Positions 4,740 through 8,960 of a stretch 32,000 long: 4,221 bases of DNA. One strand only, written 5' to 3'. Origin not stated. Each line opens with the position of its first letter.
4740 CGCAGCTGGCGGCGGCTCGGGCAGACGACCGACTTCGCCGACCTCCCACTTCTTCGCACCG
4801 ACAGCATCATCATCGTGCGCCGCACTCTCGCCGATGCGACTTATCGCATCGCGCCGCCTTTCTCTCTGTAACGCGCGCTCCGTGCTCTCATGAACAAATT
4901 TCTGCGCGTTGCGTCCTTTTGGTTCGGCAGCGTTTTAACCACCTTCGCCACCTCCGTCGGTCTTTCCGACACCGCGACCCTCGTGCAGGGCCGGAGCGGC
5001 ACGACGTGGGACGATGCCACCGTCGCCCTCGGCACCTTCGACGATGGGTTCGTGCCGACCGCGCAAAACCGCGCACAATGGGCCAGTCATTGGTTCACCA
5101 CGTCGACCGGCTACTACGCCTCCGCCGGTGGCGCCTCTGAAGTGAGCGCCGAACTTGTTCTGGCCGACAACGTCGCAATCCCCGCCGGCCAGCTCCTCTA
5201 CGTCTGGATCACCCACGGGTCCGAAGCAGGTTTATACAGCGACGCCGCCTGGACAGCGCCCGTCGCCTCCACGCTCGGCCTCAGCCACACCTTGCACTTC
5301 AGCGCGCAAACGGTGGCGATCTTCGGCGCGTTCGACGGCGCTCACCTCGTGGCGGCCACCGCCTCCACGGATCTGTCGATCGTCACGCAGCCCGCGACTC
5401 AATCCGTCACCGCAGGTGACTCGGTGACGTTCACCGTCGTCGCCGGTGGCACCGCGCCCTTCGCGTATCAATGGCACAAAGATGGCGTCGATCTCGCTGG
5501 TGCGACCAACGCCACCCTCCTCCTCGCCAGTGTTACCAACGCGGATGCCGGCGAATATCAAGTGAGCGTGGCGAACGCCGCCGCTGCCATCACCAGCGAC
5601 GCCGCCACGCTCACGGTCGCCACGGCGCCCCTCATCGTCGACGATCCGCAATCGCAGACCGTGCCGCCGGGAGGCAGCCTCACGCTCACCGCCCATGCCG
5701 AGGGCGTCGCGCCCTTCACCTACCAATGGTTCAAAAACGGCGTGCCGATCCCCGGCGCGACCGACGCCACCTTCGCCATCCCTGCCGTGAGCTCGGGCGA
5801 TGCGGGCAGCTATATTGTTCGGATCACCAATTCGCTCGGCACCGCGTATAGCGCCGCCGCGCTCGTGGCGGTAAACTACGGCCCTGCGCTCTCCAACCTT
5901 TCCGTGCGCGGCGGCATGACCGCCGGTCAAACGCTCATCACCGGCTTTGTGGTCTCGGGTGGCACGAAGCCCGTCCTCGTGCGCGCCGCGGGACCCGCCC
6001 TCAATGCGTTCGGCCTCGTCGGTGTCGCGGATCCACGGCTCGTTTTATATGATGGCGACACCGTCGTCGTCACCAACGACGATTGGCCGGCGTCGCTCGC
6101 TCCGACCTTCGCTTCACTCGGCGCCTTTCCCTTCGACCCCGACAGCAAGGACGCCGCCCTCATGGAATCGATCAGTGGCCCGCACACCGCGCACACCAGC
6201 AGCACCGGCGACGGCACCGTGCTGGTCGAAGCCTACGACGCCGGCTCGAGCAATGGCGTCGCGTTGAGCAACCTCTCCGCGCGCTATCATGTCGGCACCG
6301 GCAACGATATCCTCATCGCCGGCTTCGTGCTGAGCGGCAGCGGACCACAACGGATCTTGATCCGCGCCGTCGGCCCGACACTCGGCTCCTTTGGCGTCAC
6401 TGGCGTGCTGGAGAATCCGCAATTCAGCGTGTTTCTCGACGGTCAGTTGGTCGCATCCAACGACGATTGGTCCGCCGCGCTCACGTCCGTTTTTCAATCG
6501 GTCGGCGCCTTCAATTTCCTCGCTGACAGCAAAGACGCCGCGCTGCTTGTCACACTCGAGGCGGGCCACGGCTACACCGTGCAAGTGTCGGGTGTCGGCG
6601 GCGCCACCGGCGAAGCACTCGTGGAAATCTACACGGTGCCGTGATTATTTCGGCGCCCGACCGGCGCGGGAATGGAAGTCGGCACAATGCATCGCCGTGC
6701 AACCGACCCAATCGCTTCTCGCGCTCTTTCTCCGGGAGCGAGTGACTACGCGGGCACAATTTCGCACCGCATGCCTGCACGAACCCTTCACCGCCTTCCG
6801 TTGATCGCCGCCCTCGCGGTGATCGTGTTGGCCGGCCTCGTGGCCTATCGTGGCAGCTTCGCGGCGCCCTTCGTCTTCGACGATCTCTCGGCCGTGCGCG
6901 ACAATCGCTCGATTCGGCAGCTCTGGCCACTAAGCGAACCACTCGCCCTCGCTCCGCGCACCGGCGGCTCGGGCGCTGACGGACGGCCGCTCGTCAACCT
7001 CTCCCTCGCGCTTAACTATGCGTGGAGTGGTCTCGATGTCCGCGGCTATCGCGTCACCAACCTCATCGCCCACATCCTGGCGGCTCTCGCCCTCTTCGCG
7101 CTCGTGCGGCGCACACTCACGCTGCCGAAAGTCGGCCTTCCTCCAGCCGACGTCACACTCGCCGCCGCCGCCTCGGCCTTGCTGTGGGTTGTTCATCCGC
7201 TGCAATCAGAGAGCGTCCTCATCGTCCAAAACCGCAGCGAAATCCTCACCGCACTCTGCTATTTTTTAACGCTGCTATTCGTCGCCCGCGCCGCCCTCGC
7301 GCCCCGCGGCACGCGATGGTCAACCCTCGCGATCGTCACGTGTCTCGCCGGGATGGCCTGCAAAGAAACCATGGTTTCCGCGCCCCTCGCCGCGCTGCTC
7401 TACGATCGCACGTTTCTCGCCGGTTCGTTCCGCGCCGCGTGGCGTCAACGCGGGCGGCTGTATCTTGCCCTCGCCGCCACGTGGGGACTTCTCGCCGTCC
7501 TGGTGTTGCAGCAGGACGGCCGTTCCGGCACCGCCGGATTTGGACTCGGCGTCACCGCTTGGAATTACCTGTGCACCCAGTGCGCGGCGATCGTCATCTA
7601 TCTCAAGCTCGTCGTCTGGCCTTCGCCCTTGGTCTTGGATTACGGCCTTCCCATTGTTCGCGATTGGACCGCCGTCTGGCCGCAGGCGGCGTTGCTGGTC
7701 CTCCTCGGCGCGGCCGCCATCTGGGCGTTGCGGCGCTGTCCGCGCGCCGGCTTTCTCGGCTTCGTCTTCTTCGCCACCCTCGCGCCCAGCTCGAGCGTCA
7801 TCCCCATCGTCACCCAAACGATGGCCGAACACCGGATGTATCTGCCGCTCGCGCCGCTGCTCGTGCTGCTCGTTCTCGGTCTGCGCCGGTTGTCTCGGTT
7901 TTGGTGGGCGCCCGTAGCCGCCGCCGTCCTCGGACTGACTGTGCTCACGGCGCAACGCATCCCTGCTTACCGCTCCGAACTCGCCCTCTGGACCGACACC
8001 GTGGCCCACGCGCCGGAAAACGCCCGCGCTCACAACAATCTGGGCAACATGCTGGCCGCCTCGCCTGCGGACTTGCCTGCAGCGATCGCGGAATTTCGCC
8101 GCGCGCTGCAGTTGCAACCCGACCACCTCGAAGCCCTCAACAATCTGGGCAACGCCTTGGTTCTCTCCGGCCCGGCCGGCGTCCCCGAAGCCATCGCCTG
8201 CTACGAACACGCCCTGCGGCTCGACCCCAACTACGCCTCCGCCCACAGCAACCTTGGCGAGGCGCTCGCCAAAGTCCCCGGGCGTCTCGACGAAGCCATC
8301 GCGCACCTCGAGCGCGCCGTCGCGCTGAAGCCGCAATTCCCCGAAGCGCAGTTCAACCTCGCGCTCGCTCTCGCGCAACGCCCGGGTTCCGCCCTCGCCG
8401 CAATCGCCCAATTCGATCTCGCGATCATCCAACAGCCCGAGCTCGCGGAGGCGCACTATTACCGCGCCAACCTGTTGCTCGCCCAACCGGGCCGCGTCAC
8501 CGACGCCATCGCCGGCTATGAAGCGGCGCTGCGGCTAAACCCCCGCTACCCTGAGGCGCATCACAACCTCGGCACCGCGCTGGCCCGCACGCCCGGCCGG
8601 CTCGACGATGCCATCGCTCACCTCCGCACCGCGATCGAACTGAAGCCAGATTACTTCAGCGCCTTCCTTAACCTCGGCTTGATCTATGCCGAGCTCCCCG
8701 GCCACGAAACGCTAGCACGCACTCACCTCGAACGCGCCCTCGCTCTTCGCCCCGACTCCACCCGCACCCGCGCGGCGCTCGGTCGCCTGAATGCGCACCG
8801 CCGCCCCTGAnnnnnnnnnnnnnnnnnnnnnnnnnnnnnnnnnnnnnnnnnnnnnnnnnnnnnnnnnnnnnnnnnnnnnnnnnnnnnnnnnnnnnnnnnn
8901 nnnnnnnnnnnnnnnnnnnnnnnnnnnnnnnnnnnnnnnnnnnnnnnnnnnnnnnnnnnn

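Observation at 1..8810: Ig-like-repeat secreted proteins clustered with a TMTC-like GT-C/TPR glycosyltransferase: a candidate bacterial Ig-fold O-glycosylation module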

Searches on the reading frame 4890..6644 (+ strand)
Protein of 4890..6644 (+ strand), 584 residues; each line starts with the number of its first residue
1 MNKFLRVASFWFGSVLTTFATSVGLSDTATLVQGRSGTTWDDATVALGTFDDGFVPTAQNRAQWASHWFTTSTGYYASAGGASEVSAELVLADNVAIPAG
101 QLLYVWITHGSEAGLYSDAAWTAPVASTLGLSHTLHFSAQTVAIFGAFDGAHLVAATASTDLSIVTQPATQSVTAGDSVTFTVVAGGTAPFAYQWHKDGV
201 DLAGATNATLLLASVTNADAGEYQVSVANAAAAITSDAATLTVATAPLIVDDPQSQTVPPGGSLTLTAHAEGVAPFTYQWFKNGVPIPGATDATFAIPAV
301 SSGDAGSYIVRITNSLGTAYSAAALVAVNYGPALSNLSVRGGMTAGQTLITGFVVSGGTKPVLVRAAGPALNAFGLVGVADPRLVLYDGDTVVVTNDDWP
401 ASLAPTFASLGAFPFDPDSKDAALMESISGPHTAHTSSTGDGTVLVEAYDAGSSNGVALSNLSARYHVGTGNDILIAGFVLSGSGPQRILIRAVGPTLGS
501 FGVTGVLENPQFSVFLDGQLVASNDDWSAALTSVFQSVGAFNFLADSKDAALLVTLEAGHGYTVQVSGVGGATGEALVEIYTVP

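Call 3: search_protein_families(library=pfam, proteins=[window:4890-6644:+], max_evalue=0.01)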
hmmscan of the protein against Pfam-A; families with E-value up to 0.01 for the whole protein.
window:4890-6644:+ (584 aa): 6 families
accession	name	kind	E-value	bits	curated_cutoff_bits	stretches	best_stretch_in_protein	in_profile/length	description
PF13927.12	Ig_3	-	8.6e-22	77.9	30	2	163-229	3-78/78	Immunoglobulin domain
PF07679.22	I-set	-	2.2e-18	66.5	23.7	2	249-325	3-88/90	Immunoglobulin I-set domain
PF13895.12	Ig_2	-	1.8e-14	54.2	27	2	253-322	6-73/79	Immunoglobulin domain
PF00047.31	ig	-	3.8e-09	37.2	21.8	1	255-317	2-75/81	Immunoglobulin domain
PF13573.12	SprB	-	0.00013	22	28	0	262-280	15-32/37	SprB repeat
PF07686.23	V-set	-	0.0022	18.6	26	0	204-243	66-108/109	Immunoglobulin V-set domain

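Call 4: search_protein_families(library=ncbifam, proteins=[window:4890-6644:+], max_evalue=0.01)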
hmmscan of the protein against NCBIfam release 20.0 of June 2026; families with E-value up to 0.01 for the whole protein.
window:4890-6644:+ (584 aa): 1 family
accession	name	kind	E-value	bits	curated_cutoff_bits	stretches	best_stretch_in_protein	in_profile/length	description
NF040485.1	ZirU_fam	subfamily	3.5e-07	30.6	100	1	277-368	58-140/210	ZirU family protein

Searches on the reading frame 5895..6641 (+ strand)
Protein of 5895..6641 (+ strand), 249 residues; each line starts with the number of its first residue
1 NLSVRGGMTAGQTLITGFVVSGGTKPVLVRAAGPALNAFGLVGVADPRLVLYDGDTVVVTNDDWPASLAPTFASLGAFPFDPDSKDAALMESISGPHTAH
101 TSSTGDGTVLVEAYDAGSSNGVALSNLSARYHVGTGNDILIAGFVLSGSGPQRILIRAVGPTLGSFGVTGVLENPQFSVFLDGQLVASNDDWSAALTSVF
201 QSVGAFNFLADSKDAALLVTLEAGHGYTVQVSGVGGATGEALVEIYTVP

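Call 69: find_homologous_proteins(query=window:5895-6641:+, max_evalue=0.001)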
Query window:5895-6641:+ (249 aa): 1718 proteins with E <= 0.001 among 7998 candidates; the best 120 are listed.
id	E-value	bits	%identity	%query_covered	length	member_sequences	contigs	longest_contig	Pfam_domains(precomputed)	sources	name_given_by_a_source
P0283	1.9e-93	330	64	100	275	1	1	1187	-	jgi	jgi:hypothetical protein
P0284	3.8e-93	329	65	100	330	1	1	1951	-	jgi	jgi:hypothetical protein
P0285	4.7e-92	326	52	99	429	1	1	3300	-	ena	-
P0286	5.7e-92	325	53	100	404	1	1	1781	-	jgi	jgi:hypothetical protein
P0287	1.4e-90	321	64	100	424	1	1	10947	PF05345.19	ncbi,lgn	-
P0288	6.6e-88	312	51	100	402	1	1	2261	-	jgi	jgi:hypothetical protein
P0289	4.6e-83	296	65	92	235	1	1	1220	-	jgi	jgi:hypothetical protein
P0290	6.2e-79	283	56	100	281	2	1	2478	-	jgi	-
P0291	3.0e-78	281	57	100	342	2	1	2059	PF07679.23,PF13895.13,PF13927.13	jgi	jgi:hypothetical protein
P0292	6.0e-78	280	52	100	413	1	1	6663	-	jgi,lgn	-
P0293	6.2e-78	280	57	100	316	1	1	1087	PF12733.14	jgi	jgi:hypothetical protein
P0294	1.5e-77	278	59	100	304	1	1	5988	-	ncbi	-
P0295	2.4e-77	278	59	100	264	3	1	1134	-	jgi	jgi:hypothetical protein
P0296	4.4e-77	277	57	100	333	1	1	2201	PF07679.23,PF13927.13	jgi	jgi:hypothetical protein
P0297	9.0e-77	276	56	100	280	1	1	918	-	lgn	-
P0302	1.1e-75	272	57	100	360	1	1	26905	PF07679.23,PF13895.13,PF13927.13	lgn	-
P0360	2.6e-69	251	53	100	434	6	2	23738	-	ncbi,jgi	jgi:hypothetical protein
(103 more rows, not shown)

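Call 70: find_encoding_contigs(protein=P0302, flank=10000, max_places=1)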
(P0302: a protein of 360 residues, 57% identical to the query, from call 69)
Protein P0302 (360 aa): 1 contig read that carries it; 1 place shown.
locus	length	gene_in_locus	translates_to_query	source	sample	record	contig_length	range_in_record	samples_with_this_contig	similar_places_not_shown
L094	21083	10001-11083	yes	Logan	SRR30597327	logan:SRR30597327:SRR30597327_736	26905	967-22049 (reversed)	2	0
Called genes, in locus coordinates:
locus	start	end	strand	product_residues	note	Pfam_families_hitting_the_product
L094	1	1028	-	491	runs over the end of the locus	PF02012:BNR (faint), PF13088:BNR_2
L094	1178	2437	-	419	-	-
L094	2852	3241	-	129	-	PF13828:DUF4190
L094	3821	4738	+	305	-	PF02424:ApbE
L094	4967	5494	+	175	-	PF10029:DUF2271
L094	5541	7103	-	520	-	-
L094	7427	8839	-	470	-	PF01565:FAD_binding_4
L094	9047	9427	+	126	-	-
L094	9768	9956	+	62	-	-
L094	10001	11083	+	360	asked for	PF07679:I-set, PF13895:Ig_2 (weak), PF13927:Ig_3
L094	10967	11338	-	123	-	-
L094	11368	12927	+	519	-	-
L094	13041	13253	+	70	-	-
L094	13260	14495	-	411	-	PF13186:SPASM, PF04055:Radical_SAM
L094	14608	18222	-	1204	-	PF25852:DUF6242_C (faint), PF00047:ig (faint), PF07679:I-set (weak), PF13895:Ig_2 (weak), PF13927:Ig_3 (weak), PF17164:DUF5122, PF07679:I-set (weak), PF13927:Ig_3, +2 more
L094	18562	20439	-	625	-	PF13231:PMT_2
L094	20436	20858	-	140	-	-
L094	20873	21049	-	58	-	-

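Call 71: find_encoding_contigs(protein=P0360, flank=10000, max_places=2)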
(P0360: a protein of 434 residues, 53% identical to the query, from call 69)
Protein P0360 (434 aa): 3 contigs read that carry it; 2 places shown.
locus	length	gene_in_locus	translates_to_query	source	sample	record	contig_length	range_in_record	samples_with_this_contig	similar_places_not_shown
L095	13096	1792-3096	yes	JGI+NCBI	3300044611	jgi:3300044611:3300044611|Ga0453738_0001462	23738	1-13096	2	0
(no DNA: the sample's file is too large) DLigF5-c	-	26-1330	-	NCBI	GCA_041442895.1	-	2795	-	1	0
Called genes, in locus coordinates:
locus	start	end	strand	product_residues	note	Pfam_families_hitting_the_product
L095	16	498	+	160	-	PF00072:Response_reg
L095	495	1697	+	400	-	PF00072:Response_reg, PF00512:HisKA, PF02518:HATPase_c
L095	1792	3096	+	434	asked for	-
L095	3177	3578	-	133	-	PF00072:Response_reg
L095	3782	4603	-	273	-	PF00512:HisKA, PF02518:HATPase_c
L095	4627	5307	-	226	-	PF00072:Response_reg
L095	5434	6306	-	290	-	-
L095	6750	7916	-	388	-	-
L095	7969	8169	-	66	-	-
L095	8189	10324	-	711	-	-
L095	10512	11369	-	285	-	-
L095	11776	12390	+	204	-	PF00072:Response_reg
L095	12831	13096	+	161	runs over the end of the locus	PF01584:CheW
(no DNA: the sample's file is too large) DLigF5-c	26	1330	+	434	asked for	-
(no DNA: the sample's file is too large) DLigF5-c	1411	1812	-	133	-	PF00072:Response_reg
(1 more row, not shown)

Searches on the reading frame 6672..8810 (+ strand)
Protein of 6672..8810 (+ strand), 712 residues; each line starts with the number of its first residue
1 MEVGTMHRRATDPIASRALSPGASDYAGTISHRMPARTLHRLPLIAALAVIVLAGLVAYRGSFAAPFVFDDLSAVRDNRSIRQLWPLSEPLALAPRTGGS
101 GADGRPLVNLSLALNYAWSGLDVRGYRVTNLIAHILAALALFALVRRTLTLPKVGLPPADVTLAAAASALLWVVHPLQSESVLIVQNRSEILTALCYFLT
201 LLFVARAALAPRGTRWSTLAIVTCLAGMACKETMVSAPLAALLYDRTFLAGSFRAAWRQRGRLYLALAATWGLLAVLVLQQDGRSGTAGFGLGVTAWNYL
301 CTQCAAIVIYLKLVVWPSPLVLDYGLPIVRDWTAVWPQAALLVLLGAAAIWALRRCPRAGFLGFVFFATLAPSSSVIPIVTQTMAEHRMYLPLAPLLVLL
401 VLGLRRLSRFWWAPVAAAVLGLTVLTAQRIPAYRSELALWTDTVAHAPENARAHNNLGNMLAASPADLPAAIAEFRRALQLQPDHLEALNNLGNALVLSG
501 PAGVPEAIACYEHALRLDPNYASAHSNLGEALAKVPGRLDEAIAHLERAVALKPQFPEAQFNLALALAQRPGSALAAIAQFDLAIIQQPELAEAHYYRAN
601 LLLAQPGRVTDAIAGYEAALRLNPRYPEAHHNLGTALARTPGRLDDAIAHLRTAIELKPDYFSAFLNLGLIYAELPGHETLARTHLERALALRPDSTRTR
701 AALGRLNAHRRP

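Call 3: search_protein_families(library=pfam, proteins=[window:6672-8810:+], max_evalue=0.01)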
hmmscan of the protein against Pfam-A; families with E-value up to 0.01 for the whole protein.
window:6672-8810:+ (712 aa): 14 families
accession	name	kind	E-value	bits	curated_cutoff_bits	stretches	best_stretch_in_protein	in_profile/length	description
PF13414.12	TPR_11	-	2.7e-51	171.4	26.8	5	505-534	11-40/42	TPR repeat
PF13431.12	TPR_17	-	2.5e-26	90.1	24.4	2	510-543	1-33/34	Tetratricopeptide repeat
PF13432.12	TPR_16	-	9.1e-20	71.2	32.7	5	607-660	11-63/65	Tetratricopeptide repeat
PF13181.12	TPR_8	-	3.6e-16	58.3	25.7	0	628-661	2-34/34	Tetratricopeptide repeat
PF13428.12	TPR_14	-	3.7e-16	58.4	23.5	2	593-635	2-43/44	Tetratricopeptide repeat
PF07719.23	TPR_2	-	1.2e-15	56.6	27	0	627-661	1-34/34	Tetratricopeptide repeat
PF14559.12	TPR_19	-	2.4e-15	57.1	25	2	604-663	2-59/68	Tetratricopeptide repeat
PF00515.34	TPR_1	-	4.3e-15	55.2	27.8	0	506-521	19-34/34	Tetratricopeptide repeat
PF13424.12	TPR_12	-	4.7e-13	49.6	30.1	2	486-554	3-76/77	Tetratricopeptide repeat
PF23914.1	TPR_CcmH_CycH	-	5.1e-09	36.6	42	0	444-500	43-98/158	Cytochrome c-type biogenesis protein H TPR domain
PF24575.1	TPR_Slam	-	7e-09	36.5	35.2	0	532-569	56-93/104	Surface lipoprotein assembly modifier, N-terminal TPR repeats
PF13371.12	TPR_9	-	1.6e-06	28.5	35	0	532-596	4-67/73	Tetratricopeptide repeat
PF13176.12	TPR_7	-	2.2e-06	27.7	27.9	0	524-556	1-34/36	Tetratricopeptide repeat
PF20308.4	TPR-S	-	0.00047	21.1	27.6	0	539-585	2-45/102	Tetratricopeptide Repeats-Sensor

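Call 4: search_protein_families(library=ncbifam, proteins=[window:6672-8810:+], max_evalue=0.01)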
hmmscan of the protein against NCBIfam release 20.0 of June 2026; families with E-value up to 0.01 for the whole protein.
window:6672-8810:+ (712 aa): 18 families
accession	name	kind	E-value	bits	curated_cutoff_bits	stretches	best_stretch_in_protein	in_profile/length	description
NF033762.1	social_mot_Tgl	equivalog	7.3e-30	104.1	225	5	592-672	31-110/252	social motility TPR repeat lipoprotein Tgl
NF040959.1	MamA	equivalog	5.9e-25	87.9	200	2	536-692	50-202/204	magnetosome protein MamA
TIGR02521.1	type_IV_pilW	equivalog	7.8e-25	87.8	154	2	570-710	43-182/234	type IV pilus biogenesis/stability protein PilW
TIGR02917.1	PEP_TPR_lipo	equivalog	4.5e-24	84.4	312.2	2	538-705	412-575/899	XrtA/PEP-CTERM system TPR-repeat protein PrsT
NF033920.0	C39_PA2778_fam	equivalog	5.5e-12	45.6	150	2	591-694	154-255/255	PA2778 family cysteine peptidase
NF033758.1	gliding_GltE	equivalog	2.1e-11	43.5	225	3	511-594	75-156/411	adventurous gliding motility TPR repeat lipoprotein GltE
NF008391.2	PRK11189.1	equivalog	4e-10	39.7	250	2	473-548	86-158/297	lipoprotein NlpI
NF002725.1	PRK02603.1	equivalog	6.1e-09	36.1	143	1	594-674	36-118/173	photosystem I assembly protein Ycf3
NF047558.1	TPR_END_plus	domain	6.9e-09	35.5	32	0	642-666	13-37/56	TPR end-of-group domain-containing protein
NF007302.0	PRK09782.1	equivalog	7.9e-09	34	1223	1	450-558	574-681/990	phage receptor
NF047507.1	TPR_BatC_Lepto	exception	8.1e-08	32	175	0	450-492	95-136/214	TPR repeat-containing protein BatC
NF008520.0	PRK11447.1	equivalog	3.4e-06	25.1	858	0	589-660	263-335/1157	cellulose synthase complex outer membrane protein BcsC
TIGR02552.1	LcrH_SycD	equivalog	3.3e-05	23.6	104.8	0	505-555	69-118/136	SycD/LcrH family type III secretion system chaperone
TIGR00990.1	3a0801s09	subfamily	9.9e-05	21.1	757.25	1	517-656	326-461/615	mitochondrial import receptor subunit TOM70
TIGR04510.1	mod_pep_cyc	subfamily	0.00013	20.7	400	1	485-654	395-562/814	putative peptide modification system cyclase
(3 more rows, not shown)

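Call 6: search_solved_structures(query=window:6672-8810:+, max_evalue=1)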
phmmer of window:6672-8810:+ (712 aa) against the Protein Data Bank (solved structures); distinct sequences matched with E-value up to 1: 134 (the best 60 are shown).
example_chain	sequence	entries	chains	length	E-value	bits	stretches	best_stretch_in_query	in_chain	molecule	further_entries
9qhb_A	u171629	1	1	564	1.1e-86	295.3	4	452-673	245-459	Engineered tetratricopeptide repeat protein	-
7ntf_A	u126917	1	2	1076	9.3e-48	166.7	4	455-674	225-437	Isoform 1 of UDP-N-acetylglucosamine--peptide N-acetylglucosaminyltransferase 110 kDa subu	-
7yeh_B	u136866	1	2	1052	1e-47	166.5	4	468-672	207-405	UDP-N-acetylglucosamine--peptide N-acetylglucosaminyltransferase 110 kDa subunit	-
7yea_A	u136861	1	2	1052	1e-47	166.5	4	468-672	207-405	UDP-N-acetylglucosamine--peptide N-acetylglucosaminyltransferase 110 kDa subunit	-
8bu0_A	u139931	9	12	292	2.3e-42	148.9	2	450-672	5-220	Consensus tetratricopeptide repeat protein | Crystal structure of an 8-repeat consensus TPR superhelix with Zinc. | Monomer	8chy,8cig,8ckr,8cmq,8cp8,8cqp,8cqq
1w3b_A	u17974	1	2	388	2.5e-40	142.1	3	469-674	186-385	UDP-N-ACETYLGLUCOSAMINE--PEPTIDE N-ACETYLGLUCOSAMINYLTRANSFERASE 110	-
6eou_A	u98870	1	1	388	6.9e-40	140.7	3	469-674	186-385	UDP-N-acetylglucosamine--peptide N-acetylglucosaminyltransferase 110 kDa subunit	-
9qhc_A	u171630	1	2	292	2.3e-38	135.6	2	448-637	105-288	Engineered tetratricopeptide repeat protein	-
7y4i_A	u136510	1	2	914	6e-28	101.2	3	506-698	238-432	Probable UDP-N-acetylglucosamine--peptide N-acetylglucosaminyltransferase SPINDLY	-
8dtf_A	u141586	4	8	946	6.8e-28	101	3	504-698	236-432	Probable UDP-N-acetylglucosamine--peptide N-acetylglucosaminyltransferase SPINDLY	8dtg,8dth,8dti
7obi_A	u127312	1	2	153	1.4e-23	86.8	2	448-532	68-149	CTPR-rv4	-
8cm9_A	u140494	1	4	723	4.7e-20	75.1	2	482-567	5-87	UDP-N-acetylglucosamine--peptide N-acetylglucosaminyltransferase 110 kDa subunit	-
6tka_AAA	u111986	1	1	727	6.9e-20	74.6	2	483-567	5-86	UDP-N-acetylglucosamine--peptide N-acetylglucosaminyltransferase 110 kDa subunit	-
6q4m_A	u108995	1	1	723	7.4e-20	74.5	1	483-634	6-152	UDP-N-acetylglucosamine--peptide N-acetylglucosaminyltransferase 110 kDa subunit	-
3pe3_A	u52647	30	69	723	7.4e-20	74.5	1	483-634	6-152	UDP-N-acetylglucosamine--peptide N-acetylglucosaminyltransferase 110 kDa subunit | UDP-N-ACETYLGLUCOSAMINE--PEPTIDE N-ACETYLGLUCOSAMINYL TRANSFERASE 110 KDA SUB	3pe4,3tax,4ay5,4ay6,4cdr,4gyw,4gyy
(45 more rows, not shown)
